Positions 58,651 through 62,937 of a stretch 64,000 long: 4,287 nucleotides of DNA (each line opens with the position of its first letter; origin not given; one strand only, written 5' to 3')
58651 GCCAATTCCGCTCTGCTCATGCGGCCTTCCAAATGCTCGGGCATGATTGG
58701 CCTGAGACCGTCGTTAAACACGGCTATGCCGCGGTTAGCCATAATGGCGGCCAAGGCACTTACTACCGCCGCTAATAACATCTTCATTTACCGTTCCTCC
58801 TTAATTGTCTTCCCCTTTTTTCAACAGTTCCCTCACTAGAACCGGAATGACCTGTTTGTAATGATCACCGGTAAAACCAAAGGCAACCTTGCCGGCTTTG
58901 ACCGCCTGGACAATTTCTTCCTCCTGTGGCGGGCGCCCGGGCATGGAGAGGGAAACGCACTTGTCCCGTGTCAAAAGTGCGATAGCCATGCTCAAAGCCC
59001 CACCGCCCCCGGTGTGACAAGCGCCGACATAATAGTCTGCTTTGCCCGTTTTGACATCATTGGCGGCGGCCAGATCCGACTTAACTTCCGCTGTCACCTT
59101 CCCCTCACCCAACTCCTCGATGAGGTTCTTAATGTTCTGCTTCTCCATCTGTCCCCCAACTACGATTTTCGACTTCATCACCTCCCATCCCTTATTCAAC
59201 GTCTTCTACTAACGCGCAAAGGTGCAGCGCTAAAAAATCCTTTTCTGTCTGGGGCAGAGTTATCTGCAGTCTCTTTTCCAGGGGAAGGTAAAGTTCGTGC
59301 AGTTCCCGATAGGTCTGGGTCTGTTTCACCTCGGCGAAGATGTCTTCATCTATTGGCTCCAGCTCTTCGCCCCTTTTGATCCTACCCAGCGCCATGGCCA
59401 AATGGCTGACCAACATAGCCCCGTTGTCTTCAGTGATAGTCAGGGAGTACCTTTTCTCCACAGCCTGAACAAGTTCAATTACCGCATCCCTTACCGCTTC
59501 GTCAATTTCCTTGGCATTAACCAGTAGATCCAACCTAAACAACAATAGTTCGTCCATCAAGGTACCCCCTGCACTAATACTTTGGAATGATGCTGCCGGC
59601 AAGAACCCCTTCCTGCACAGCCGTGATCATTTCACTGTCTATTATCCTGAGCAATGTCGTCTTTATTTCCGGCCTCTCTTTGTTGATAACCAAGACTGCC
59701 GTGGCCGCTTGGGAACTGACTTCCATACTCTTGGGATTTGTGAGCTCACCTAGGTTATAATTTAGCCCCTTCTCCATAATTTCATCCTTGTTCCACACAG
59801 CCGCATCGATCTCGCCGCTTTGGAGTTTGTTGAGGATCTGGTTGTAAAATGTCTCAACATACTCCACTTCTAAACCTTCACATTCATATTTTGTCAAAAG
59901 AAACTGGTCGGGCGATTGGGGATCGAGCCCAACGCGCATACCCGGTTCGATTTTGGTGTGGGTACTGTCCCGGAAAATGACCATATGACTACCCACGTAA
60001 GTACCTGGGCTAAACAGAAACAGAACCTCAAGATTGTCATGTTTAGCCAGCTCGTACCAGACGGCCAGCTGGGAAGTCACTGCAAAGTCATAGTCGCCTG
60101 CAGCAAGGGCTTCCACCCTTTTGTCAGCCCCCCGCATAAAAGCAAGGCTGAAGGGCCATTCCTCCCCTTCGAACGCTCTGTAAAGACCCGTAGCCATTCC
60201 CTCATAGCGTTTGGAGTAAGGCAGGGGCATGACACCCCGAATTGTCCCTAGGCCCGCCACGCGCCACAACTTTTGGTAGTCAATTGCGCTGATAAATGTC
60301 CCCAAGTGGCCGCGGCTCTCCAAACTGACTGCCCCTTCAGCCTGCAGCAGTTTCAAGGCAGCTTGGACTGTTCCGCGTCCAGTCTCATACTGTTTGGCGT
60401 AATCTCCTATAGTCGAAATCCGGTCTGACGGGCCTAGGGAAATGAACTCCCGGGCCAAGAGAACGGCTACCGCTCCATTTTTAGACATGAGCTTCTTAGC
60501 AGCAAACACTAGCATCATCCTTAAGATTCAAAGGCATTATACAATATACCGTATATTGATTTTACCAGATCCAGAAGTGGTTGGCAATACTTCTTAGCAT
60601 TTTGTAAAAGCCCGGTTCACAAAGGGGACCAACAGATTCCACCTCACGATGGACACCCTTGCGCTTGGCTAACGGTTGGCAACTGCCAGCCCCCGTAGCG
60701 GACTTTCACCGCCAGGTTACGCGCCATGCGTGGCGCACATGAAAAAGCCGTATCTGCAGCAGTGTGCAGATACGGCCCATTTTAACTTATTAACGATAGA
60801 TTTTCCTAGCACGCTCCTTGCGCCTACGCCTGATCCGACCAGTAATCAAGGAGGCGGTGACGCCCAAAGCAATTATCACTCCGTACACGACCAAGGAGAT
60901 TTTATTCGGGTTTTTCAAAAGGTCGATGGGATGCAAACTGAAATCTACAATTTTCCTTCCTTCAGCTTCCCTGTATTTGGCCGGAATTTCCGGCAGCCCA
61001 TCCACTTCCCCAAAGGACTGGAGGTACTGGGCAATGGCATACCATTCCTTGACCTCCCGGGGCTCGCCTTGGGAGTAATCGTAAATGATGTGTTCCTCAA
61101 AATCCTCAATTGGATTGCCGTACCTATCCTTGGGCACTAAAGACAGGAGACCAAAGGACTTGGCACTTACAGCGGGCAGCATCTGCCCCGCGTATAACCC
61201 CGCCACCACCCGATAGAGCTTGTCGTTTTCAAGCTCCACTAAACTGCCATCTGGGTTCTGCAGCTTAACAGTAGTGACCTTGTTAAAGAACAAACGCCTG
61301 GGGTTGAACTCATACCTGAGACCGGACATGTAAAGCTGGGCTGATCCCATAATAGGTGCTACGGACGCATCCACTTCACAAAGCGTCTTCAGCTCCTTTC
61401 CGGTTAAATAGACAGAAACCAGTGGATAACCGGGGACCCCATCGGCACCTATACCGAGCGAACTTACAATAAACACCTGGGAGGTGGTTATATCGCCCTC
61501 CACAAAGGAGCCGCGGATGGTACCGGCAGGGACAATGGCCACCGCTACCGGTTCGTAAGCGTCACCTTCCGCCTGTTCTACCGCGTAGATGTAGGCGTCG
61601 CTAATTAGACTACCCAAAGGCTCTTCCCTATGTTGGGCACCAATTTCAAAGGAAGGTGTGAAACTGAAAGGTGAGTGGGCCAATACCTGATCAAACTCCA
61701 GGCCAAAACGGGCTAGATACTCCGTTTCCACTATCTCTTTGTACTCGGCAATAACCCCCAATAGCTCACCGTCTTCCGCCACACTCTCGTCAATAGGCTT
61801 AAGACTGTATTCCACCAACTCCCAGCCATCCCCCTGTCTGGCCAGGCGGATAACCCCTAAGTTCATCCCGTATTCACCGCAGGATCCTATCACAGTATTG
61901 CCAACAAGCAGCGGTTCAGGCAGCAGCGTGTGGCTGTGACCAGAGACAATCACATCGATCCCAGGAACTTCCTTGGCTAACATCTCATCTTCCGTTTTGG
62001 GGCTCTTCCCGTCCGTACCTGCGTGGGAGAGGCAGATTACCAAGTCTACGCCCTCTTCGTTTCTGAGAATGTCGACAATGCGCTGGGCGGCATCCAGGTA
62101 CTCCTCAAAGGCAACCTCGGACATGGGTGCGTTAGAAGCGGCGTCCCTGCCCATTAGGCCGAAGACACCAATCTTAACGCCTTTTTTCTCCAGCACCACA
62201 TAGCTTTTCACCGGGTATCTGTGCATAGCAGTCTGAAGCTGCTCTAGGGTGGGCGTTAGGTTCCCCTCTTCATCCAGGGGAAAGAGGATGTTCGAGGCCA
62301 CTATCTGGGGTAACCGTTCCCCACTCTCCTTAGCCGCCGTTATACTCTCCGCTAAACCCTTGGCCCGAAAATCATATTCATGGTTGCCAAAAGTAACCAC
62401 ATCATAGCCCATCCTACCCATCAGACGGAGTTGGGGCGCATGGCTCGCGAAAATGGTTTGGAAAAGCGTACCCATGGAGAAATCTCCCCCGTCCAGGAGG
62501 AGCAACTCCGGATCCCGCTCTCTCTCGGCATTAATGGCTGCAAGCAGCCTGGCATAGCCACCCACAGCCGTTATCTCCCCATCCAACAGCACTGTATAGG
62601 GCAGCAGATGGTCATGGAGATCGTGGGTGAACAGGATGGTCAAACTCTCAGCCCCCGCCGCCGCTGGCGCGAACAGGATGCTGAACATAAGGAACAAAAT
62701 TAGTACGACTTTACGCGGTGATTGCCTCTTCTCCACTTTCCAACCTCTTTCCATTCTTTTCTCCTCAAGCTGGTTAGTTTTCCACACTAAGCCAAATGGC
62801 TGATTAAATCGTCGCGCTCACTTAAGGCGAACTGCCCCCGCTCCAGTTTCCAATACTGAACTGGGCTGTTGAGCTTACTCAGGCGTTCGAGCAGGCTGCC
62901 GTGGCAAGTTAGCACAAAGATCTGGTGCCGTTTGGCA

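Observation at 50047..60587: Complete php-yhfSTUWXYZ-like cluster directly fused to pseudouridine catabolism genes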

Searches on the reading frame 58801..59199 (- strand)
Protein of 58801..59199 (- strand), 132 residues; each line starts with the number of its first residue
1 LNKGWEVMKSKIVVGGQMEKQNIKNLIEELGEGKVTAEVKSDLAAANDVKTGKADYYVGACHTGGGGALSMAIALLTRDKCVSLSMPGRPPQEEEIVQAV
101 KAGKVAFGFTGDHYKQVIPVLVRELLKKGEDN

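Call 3: search_protein_families(library=pfam, proteins=[window:58801-59199:-])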
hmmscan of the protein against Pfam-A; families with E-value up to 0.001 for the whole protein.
window:58801-59199:- (132 aa): 1 family
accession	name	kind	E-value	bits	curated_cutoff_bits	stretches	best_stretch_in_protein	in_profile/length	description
PF10941.13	DUF2620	-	1.1e-43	148.5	25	1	11-124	2-114/115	Protein of unknown function DUF2620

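Call 4: search_protein_families(library=ncbifam, proteins=[window:58801-59199:-])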
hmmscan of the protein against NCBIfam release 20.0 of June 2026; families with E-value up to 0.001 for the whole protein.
window:58801-59199:- (132 aa): 0 families

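Call 23: search_solved_structures(query=window:58801-59199:-, max_evalue=1)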
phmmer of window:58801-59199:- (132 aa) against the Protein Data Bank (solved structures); distinct sequences matched with E-value up to 1: 1.
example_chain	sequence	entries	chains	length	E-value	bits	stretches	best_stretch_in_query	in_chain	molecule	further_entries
7kqk_B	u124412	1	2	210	0.54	13.8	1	51-106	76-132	Light chain of Fab fragment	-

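Call 35: find_homologous_proteins(query=window:58801-59199:-, max_evalue=0.00001)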
Query window:58801-59199:- (132 aa): 513 proteins with E <= 0.00001 among 537 candidates; the best 120 are listed.
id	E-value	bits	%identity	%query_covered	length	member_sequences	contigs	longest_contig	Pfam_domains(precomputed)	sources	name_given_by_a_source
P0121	4.4e-74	265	99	95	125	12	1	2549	PF10941.14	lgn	-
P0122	5.5e-64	232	86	93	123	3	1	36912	PF10941.14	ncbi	-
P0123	5.4e-61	222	88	87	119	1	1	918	PF10941.14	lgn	-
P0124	9.0e-59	215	81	91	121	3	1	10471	PF10941.14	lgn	-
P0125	2.3e-58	214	79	91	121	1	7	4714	PF10941.14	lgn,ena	-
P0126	2.7e-58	214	80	91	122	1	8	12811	PF10941.14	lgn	-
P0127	3.6e-58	213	79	91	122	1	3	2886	PF10941.14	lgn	-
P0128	2.2e-57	211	80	89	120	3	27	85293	PF10941.14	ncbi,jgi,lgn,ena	jgi:hypothetical protein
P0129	2.0e-53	198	79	89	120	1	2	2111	PF10941.14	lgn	-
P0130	1.1e-52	195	75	89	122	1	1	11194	PF10941.14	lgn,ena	-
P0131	1.1e-52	195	77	89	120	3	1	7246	PF10941.14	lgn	-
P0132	2.8e-52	194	75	89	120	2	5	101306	PF10941.14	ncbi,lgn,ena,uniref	ncbi:DUF2620 domain-containing protein [Sporanaerobacter acetigenes]|uniref:DUF2620 domain-containin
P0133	3.7e-52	194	74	90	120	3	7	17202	PF10941.14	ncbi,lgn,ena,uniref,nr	ncbi:DUF2620 domain-containing protein [Anaerosalibacter bizertensis]|uniref:DUF2620 domain-containi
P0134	4.2e-52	194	75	89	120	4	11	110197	PF10941.14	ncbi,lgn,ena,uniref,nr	ncbi:DUF2620 domain-containing protein [Anaerosalibacter massiliensis]|uniref:DUF2620 domain-contain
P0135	5.5e-52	193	73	89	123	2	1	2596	PF10941.14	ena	-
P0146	4.1e-50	187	75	86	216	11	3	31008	PF00874.26,PF10941.14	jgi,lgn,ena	-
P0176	1.7e-44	169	61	89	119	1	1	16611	PF14272.12,PF10941.14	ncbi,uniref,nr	ncbi:DUF2620 domain-containing protein [Clostridium sp. D2Q-14]|uniref:DUF2620 domain-containing pro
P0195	1.8e-38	149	60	89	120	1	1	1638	PF14272.12,PF10941.14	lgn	-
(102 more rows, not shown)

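Call 49: predict_structure(alignment_id=A2)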
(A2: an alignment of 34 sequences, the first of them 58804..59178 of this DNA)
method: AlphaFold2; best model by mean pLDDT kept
length: 125 residues; sequences in the alignment: 34
mean_pLDDT: 94.4   pTM: 0.89
mean pLDDT of the five models: 94.4, 94.1, 94.0, 93.7, 93.1
residues with pLDDT >= 90: 112; 70-90: 10; 50-70: 3; < 50: 0
segments of 3 or more residues with pLDDT < 50: none
pLDDT, mean of each block of 10 residues (from residue 1): 91 97 95 98 98 89 96 96 96 97 96 96 70
secondary structure, 60 per line:
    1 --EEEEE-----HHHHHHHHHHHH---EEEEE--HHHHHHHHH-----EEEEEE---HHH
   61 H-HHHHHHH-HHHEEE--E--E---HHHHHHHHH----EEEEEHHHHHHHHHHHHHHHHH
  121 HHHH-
elements in order: E3-7 H13-24 E28-32 H35-43 E49-54 H58-61 H63-69 E74-76 H86-94 E99-103 H104-124

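Call 53: fold_search(model_id=the predicted structure, library=pdb)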
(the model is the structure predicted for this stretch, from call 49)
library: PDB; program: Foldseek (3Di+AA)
matches with E <= 10: 1610; with E <= 0.001: 1
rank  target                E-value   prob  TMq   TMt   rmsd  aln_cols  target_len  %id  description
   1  3k7o_B                7.6e-04  1.00  0.69  0.59   2.7       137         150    9  Structure of type B ribose 5-phosphate isomerase from Trypanosoma cruzi (released 2010-10-27)
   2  3s5p_A                2.1e-03  1.00  0.60  0.57   4.0       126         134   14  Crystal structure of ribose-5-phosphate isomerase B RpiB from Giardia lamblia (released 2011-06-01)
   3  5ifz_A                2.9e-03  1.00  0.64  0.67   3.3       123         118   13  Crystal Structure of Ribose-5-phosphate Isomerase from Brucella melitensis 16M (released 2016-04-13)
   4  3nbm                  2.9e-03  0.98  0.41  0.47   7.2       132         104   15  The lactose-specific IIB component domain structure of the phosphoenolpyruvate:carbohydrate phosphotransferase system (P (released 2010-09-08)
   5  1cb7_A                4.9e-03  0.98  0.47  0.44   6.3       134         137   15  GLUTAMATE MUTASE FROM CLOSTRIDIUM COCHLEARIUM RECONSTITUTED WITH METHYL-COBALAMIN (released 2000-02-28)
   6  5ifz_B                5.6e-03  1.00  0.64  0.67   3.3       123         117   13  Crystal Structure of Ribose-5-phosphate Isomerase from Brucella melitensis 16M (released 2016-04-13)
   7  8uav_A                7.2e-03  0.90  0.43  0.26   7.2       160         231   14  Cryo-EM Structure of Brucella Abortus Lumazine Synthase (BLS) Engineered with Shiga Toxin I subunit B (Stx1B) (released 2025-03-26)
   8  8vc9_F                7.7e-03  0.94  0.46  0.20   7.3       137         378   17  Hybrid response regulator LvrB from Leptospira / phosphorylated REC form (released 2024-12-18)
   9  4oxx                  8.2e-03  0.95  0.48  0.42   6.2       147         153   18  Crystal Structure of Cindoxin, Surface Entropy reduction Mutant (released 2014-04-16)
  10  1i9c_A                8.8e-03  0.97  0.47  0.44   6.3       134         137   16  GLUTAMATE MUTASE FROM CLOSTRIDIUM COCHLEARIUM: COMPLEX WITH ADENOSYLCOBALAMIN AND SUBSTRATE (released 2002-03-19)
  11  8vc9_E                8.8e-03  0.93  0.47  0.20   7.3       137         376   17  Hybrid response regulator LvrB from Leptospira / phosphorylated REC form (released 2024-12-18)
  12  1u8t_B                9.3e-03  0.96  0.47  0.46   7.9       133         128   19  Crystal structure of CheY D13K Y106W alone and in complex with a FliM peptide (released 2004-10-05)
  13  2v5u_B                9.3e-03  0.93  0.47  0.38   7.1       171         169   13  I92A FLAVODOXIN FROM ANABAENA (released 2007-10-16)
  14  1di0_D                1.0e-02  0.84  0.41  0.36   6.9       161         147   13  CRYSTAL STRUCTURE OF LUMAZINE SYNTHASE FROM BRUCELLA ABORTUS (released 2000-04-24)
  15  8hgq                  1.2e-02  0.90  0.46  0.37   7.2       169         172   14  The apo-flavodoxin dimer from Synechococcus elongatus PCC 7942 (released 2022-12-14)
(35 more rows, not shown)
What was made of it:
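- Closest known: RpiB/LacAB sugar-phosphate isomerases. Same: The YhfU model matches RpiB structures best (TM 0.69/0.60/0.64, probability 1.0, call 53).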

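Call 72: search_protein_families(library=pfam, alignment_id=A2, max_evalue=10)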
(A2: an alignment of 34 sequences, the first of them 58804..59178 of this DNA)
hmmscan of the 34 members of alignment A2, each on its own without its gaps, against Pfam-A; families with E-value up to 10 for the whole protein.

A. member 1, window:58804-59178:- (125 aa): 2 families
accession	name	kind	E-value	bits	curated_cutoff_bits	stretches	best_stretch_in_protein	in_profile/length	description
PF10941.13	DUF2620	-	8.9e-44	148.8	25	1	4-117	2-114/115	Protein of unknown function DUF2620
PF14272.11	Gly_rich_SFCGS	-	0.13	12.7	27.3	1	4-67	2-67/114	Glycine-rich SFCGS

B. families by the number of members that match (of 34 scanned): 17 families
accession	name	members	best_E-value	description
PF10941.13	DUF2620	34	6.2e-49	Protein of unknown function DUF2620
PF14272.11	Gly_rich_SFCGS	28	0.00078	Glycine-rich SFCGS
PF09084.16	NMT1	6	0.014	NMT1/THI5 like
PF14505.12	DUF4438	5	0.026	Domain of unknown function (DUF4438), N-terminal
PF21783.3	YNCE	4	0.01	YNCE-like beta-propeller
PF17239.7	DUF5312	3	0.15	Family of unknown function (DUF5312)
PF18575.6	HAMP_N3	2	0.14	HAMP N-terminal domain 3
PF18231.7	SerK_C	1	0.0099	L-serine kinase SerK, C-terminal domain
PF14336.11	GLUCM-like_C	1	0.019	D-glutamate cyclase-like, C-terminal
PF24899.1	UBA_DHX29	1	0.083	ATP-dependent RNA helicase DHX29, UBA domain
PF12727.12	PBP_like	1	0.087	PBP superfamily domain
PF05903.20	Peptidase_C97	1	0.092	PPPDE putative peptidase domain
PF17873.7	Rep_1B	1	0.13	Replicase polyprotein 1ab regulatory domain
PF03948.19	Ribosomal_L9_C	1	0.13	Ribosomal protein L9, C-terminal domain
PF19070.5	DUF5766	1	0.14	Family of unknown function (DUF5766)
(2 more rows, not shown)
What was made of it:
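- Closest known: EF_0829/EF_0830. Same: DUF2620 weakly hits PF14272 in 28 of 34 members (call 72).
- A PRD-DUF2620 fusion exists (P0146, call 35), and DUF2620 weakly matches the EF_0830 'SFCGS' family (call 72).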

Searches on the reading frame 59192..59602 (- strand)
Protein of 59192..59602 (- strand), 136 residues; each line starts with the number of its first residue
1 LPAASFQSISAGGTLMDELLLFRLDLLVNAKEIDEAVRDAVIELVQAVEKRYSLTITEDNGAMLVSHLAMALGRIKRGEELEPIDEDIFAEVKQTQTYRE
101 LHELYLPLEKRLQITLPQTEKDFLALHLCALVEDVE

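Call 3: search_protein_families(library=pfam, proteins=[window:59192-59602:-])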
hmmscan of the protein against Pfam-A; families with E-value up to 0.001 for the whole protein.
window:59192-59602:- (136 aa): 1 family
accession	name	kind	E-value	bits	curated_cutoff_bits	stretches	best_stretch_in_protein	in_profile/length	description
PF00874.25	PRD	-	1.3e-13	51.5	23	1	43-128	2-87/90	PRD domain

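Call 4: search_protein_families(library=ncbifam, proteins=[window:59192-59602:-])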
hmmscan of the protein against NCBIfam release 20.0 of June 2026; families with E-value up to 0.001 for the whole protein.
window:59192-59602:- (136 aa): 5 families
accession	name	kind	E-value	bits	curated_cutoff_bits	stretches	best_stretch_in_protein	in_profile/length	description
NF047357.1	antiterm_GlcT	equivalog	5.1e-09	35.9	320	1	31-133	64-165/272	glucose PTS transporter transcription antiterminator GlcT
TIGR03582.1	EF_0829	hypoth_equivalog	3.9e-06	27.2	69.35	1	34-95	13-74/107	PRD domain protein, EF_0829/AHA_3910 family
NF053736.1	AcpB_EbpR_MafR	subfamily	5.9e-05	22.5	130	1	39-129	171-261/481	AcpB/EbpR/MafR family transcriptional regulator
NF047795.1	TransRegDagR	equivalog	0.00029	18.9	1400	1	28-133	464-568/938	transcriptional regulator DagR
NF046042.1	LicT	equivalog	0.00077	18.8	300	1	31-129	64-161/273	BglG family transcription antiterminator LicT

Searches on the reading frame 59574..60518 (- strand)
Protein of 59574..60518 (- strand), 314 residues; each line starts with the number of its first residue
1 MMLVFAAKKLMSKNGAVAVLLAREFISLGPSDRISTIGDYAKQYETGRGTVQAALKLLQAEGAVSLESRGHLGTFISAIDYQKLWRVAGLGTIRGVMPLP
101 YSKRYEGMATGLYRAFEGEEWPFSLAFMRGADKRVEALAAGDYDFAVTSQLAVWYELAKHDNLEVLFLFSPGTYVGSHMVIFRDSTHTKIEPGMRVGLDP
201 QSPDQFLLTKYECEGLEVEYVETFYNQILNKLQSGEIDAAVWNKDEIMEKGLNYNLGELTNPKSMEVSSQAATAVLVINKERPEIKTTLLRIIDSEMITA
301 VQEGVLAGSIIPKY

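Call 5: search_protein_families(library=pfam, proteins=[window:59574-60518:-])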
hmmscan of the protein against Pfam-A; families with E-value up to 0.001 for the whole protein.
window:59574-60518:- (314 aa): 3 families
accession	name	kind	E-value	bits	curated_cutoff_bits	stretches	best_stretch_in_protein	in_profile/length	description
PF14503.11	YhfZ_C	-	7.5e-77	258.3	35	1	80-314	1-236/236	YhfZ C-terminal domain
PF14502.12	HTH_41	-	3.4e-18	65.3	25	1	32-76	4-48/48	Helix-turn-helix domain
PF00392.27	GntR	-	0.00043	20.3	27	0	41-70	31-60/64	Bacterial regulatory proteins, gntR family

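Call 26: search_solved_structures(query=window:59574-60518:-, max_evalue=0.01)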
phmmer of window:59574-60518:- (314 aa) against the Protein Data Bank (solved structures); distinct sequences matched with E-value up to 0.01: 2.
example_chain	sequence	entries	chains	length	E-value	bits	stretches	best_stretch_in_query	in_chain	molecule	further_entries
2ozz_A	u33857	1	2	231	7.3e-31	110.9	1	78-314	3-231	Hypothetical protein yhfZ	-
1v4r_A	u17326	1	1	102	0.0092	18.7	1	27-77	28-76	Transcriptional Repressor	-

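Call 64: search_protein_families(library=ncbifam, proteins=[window:59574-60518:-], max_evalue=0.00001)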
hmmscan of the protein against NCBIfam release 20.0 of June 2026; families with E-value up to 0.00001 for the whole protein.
window:59574-60518:- (314 aa): 1 family
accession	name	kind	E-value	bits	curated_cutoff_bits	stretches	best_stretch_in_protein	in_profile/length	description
NF041241.1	YhfZ_full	equivalog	7.3e-114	380.1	260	1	8-314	1-304/304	GntR family transcriptional regulator YhfZ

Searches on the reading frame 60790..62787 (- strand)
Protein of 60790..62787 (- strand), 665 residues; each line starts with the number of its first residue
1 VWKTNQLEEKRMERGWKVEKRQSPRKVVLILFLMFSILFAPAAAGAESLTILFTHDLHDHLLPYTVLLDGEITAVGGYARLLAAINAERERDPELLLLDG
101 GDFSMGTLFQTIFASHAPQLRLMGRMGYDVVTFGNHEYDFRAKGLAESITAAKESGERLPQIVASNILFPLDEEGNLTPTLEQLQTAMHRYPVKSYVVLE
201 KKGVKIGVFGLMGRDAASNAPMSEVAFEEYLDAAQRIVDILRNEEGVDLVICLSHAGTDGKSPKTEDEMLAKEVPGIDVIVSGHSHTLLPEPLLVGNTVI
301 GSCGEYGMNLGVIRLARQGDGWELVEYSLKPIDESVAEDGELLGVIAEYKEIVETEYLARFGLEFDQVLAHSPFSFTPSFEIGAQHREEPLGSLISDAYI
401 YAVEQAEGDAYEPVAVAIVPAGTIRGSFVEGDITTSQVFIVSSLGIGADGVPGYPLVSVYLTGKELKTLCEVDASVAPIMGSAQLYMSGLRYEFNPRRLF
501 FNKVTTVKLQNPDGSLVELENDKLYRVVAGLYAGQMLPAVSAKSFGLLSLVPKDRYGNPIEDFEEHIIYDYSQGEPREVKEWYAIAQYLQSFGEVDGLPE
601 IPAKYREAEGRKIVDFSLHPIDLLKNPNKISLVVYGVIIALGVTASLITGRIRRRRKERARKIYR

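Call 5: search_protein_families(library=pfam, proteins=[window:60790-62787:-])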
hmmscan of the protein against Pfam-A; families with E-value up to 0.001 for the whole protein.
window:60790-62787:- (665 aa): 3 families
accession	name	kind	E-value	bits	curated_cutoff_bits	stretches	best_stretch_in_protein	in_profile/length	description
PF02872.23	5_nucleotid_C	-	4.4e-14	53.3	23.6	1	384-532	17-145/158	5'-nucleotidase, C-terminal domain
PF00149.33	Metallophos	-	3.3e-12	47.7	21.5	1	50-287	2-190/191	Calcineurin-like phosphoesterase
PF09587.15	PGA_cap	-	3.5e-09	37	27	1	195-305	122-250/255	Bacterial capsule synthesis protein PGA_cap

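Call 64: search_protein_families(library=ncbifam, proteins=[window:60790-62787:-], max_evalue=0.00001)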
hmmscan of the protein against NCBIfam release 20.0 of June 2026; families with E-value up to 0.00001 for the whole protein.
window:60790-62787:- (665 aa): 14 families
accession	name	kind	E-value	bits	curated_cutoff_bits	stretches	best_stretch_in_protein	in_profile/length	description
NF006937.0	PRK09419.1-4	equivalog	2.7e-41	141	2554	1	42-534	641-1108/1411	multifunctional 2',3'-cyclic-nucleotide 2'-phosphodiesterase/3'-nucleotidase/5'-nucleotidase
NF006935.0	PRK09419.1-2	equivalog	1.9e-36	125.2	2801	1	97-533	703-1128/1445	multifunctional 2',3'-cyclic-nucleotide 2'-phosphodiesterase/3'-nucleotidase/5'-nucleotidase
NF006934.0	PRK09419.1-1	subfamily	2.7e-30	104.8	1646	2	193-529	746-1053/1174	multifunctional 2',3'-cyclic-nucleotide 2'-phosphodiesterase/3'-nucleotidase/5'-nucleotidase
TIGR01530.1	nadN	equivalog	2.1e-26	92.6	436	1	49-293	1-223/550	NAD nucleotidase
TIGR04486.1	thiosulf_SoxB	equivalog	4.8e-26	91.2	550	1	74-351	113-365/556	thiosulfohydrolase SoxB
NF006938.0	PRK09420.1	equivalog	1.4e-21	76.6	486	1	36-292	12-266/648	bifunctional 2',3'-cyclic-nucleotide 2'-phosphodiesterase/3'-nucleotidase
NF007109.1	PRK09558.1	equivalog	1.3e-20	73.7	600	1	46-286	33-256/550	bifunctional UDP-sugar hydrolase/5'-nucleotidase UshA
TIGR01390.1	CycNucDiestase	equivalog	2.5e-16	59.3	883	1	49-292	3-244/626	2',3'-cyclic-nucleotide 2'-phosphodiesterase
NF041198.1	UshA_like_PCGU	equivalog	1.2e-15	57.1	275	1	189-318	145-268/519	UshA-like (seleno)protein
NF006933.0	PRK09418.1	equivalog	1.9e-15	56.1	1419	1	49-336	40-337/780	bifunctional 2',3'-cyclic-nucleotide 2'-phosphodiesterase/3'-nucleotidase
NF008871.0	PRK11907.1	equivalog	9.3e-14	50.5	1266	1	48-290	115-356/814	bifunctional 2',3'-cyclic-nucleotide 2'-phosphodiesterase/3'-nucleotidase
NF006936.0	PRK09419.1-3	equivalog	4.2e-11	41.2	2542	1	51-290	61-303/1212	multifunctional 2',3'-cyclic-nucleotide 2'-phosphodiesterase/3'-nucleotidase/5'-nucleotidase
NF040549.1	Nt5e_LPXTG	exception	2.2e-10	39.4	1050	1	45-141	95-181/731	cell surface ecto-5'-nucleotidase Nt5e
NF047875.1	5nuc_LPXTG_Strp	exception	7.1e-06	24.8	1050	0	25-302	8-305/684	surface-anchored 5'-nucleotidase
